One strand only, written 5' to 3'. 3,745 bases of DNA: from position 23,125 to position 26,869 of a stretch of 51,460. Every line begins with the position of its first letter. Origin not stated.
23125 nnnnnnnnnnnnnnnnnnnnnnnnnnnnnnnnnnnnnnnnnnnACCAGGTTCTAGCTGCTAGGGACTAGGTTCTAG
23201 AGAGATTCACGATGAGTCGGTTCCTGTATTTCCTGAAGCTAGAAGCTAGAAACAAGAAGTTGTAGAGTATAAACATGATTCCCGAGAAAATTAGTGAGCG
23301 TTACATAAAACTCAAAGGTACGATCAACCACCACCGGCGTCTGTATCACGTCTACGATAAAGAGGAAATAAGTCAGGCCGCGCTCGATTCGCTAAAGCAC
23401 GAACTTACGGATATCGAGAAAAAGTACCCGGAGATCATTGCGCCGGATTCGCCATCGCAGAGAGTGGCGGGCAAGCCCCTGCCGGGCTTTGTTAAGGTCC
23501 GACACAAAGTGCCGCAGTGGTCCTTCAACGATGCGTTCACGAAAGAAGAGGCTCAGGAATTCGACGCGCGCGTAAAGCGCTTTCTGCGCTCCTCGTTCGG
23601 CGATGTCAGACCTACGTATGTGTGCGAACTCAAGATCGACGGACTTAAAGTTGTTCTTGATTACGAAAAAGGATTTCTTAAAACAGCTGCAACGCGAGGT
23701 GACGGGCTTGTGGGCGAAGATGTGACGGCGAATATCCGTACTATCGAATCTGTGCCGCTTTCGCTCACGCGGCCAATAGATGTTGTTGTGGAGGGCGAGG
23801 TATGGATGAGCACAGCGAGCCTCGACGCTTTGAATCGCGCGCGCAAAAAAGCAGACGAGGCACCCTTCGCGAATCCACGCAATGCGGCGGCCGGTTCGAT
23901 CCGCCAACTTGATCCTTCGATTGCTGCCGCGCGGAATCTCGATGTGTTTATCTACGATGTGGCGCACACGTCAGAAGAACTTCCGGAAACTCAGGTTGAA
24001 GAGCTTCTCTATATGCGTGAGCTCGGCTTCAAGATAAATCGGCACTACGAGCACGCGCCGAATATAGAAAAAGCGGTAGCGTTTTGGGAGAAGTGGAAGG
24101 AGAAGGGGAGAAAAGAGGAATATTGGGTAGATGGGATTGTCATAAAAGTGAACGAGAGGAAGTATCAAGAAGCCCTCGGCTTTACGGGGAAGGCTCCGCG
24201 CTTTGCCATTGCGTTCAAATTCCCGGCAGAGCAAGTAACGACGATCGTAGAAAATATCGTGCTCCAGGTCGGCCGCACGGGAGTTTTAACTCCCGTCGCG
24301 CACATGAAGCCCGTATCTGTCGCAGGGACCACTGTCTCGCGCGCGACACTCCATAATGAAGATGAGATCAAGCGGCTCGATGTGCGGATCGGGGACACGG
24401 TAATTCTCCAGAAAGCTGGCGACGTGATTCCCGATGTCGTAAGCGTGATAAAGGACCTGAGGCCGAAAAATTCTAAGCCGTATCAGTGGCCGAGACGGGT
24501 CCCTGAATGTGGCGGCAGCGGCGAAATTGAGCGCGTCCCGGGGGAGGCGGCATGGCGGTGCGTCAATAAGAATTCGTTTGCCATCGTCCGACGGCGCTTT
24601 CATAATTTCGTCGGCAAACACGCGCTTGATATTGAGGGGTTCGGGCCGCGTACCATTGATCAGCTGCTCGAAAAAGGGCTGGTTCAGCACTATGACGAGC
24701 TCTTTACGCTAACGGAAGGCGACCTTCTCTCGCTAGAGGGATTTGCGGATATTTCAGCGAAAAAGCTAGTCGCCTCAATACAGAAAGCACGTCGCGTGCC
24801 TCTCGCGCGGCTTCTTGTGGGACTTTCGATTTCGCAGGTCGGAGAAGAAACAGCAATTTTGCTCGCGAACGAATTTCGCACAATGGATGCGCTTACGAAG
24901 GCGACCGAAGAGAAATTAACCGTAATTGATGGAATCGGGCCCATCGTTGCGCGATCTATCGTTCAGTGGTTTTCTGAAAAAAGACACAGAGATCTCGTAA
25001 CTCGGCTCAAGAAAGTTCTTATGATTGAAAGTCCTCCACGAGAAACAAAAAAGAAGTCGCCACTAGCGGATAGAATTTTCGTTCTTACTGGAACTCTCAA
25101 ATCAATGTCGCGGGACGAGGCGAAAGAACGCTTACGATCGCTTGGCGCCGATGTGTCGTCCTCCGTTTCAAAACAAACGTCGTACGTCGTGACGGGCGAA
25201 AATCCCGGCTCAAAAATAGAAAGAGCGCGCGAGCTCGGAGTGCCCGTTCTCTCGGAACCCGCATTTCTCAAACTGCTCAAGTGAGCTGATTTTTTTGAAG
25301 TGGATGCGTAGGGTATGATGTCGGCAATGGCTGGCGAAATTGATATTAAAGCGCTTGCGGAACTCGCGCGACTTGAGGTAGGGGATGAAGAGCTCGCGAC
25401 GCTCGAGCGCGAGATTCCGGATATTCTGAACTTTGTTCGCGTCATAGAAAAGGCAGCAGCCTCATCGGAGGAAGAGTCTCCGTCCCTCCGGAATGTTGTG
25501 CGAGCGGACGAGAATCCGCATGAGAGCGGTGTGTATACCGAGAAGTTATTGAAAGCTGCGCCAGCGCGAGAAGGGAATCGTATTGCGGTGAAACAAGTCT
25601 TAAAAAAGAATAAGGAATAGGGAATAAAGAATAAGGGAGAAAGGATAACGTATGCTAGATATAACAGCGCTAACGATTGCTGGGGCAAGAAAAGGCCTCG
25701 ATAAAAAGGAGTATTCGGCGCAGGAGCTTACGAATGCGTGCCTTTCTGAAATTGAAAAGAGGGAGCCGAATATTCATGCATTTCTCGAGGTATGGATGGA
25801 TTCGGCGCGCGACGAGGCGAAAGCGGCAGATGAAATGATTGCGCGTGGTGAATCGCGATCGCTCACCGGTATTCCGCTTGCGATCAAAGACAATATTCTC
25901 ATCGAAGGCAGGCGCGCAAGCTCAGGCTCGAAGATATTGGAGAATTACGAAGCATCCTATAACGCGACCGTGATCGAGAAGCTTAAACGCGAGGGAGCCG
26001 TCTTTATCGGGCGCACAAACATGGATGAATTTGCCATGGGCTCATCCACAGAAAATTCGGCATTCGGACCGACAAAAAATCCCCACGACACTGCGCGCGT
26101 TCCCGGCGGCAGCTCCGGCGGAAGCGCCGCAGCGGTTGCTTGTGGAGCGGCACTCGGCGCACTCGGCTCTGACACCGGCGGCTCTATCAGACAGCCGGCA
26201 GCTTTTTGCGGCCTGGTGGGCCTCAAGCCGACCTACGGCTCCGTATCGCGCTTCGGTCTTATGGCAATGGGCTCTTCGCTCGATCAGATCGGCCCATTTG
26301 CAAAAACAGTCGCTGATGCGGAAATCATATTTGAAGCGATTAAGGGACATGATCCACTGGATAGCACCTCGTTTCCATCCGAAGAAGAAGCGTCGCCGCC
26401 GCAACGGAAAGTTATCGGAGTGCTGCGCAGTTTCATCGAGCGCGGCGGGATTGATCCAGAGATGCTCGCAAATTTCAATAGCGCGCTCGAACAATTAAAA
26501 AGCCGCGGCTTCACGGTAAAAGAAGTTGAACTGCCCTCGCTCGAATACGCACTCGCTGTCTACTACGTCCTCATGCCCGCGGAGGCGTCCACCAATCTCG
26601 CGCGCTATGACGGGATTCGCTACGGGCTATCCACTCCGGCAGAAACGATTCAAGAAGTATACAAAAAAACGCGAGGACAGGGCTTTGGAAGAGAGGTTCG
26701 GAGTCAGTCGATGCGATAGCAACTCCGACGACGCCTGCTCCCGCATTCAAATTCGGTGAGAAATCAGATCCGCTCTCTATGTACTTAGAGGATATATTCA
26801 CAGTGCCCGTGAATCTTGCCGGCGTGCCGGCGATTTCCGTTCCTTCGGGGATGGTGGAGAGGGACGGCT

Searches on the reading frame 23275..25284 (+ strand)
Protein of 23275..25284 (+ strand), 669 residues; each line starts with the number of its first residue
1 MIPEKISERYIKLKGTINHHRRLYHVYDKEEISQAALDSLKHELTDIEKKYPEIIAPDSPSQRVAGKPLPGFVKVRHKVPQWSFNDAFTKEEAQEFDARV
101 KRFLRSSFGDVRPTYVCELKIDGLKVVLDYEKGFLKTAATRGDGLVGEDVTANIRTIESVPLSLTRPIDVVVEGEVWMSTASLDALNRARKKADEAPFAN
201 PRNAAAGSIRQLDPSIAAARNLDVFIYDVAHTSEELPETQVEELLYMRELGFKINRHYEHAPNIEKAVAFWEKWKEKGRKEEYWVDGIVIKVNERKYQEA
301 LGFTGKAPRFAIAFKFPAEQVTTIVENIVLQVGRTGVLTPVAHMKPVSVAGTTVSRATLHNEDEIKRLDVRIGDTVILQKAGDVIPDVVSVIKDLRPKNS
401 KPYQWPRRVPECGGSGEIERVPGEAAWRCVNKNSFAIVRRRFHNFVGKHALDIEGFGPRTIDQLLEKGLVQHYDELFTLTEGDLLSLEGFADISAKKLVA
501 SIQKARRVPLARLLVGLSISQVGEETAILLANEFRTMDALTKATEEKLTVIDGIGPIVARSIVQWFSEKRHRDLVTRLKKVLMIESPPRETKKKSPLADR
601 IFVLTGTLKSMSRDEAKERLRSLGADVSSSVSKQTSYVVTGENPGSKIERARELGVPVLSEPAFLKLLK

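Call 8: search_protein_families(library=pfam, proteins=[window:23275-25284:+])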
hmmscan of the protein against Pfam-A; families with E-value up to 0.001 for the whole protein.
window:23275-25284:+ (669 aa): 7 families
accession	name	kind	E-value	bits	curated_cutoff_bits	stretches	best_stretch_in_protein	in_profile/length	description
PF01653.23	DNA_ligase_aden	-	3e-82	276.4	27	1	72-319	4-253/253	NAD-dependent DNA ligase adenylation domain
PF03120.22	DNA_ligase_OB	-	9.3e-35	118.8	32.9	1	322-399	1-78/79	NAD-dependent DNA ligase OB-fold domain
PF12826.13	HHH_2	-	6.3e-23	81.1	27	1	512-575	1-64/64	Helix-hairpin-helix motif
PF00533.33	BRCT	-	9.8e-14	51.8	21.3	1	594-661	3-71/78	BRCA1 C Terminus (BRCT) domain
PF14520.12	HHH_5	-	1.8e-11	44.8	27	1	517-563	5-52/57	Helix-hairpin-helix domain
PF12738.14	PTCB-BRCT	-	1e-05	25.9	22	1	609-660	9-60/63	twin BRCT domain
PF03119.21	DNA_ligase_ZBD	-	0.00084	19.6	25.8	0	410-432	3-23/27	NAD-dependent DNA ligase C4 zinc finger domain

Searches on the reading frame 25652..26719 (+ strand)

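Call 8: search_protein_families(library=pfam, proteins=[window:25652-26719:+])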
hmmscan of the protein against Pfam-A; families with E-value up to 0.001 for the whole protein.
window:25652-26719:+ (355 aa): 1 family
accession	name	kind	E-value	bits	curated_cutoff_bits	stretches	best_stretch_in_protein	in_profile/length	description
PF01425.27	Amidase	-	2.2e-112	376.8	27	1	25-354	1-333/445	Amidase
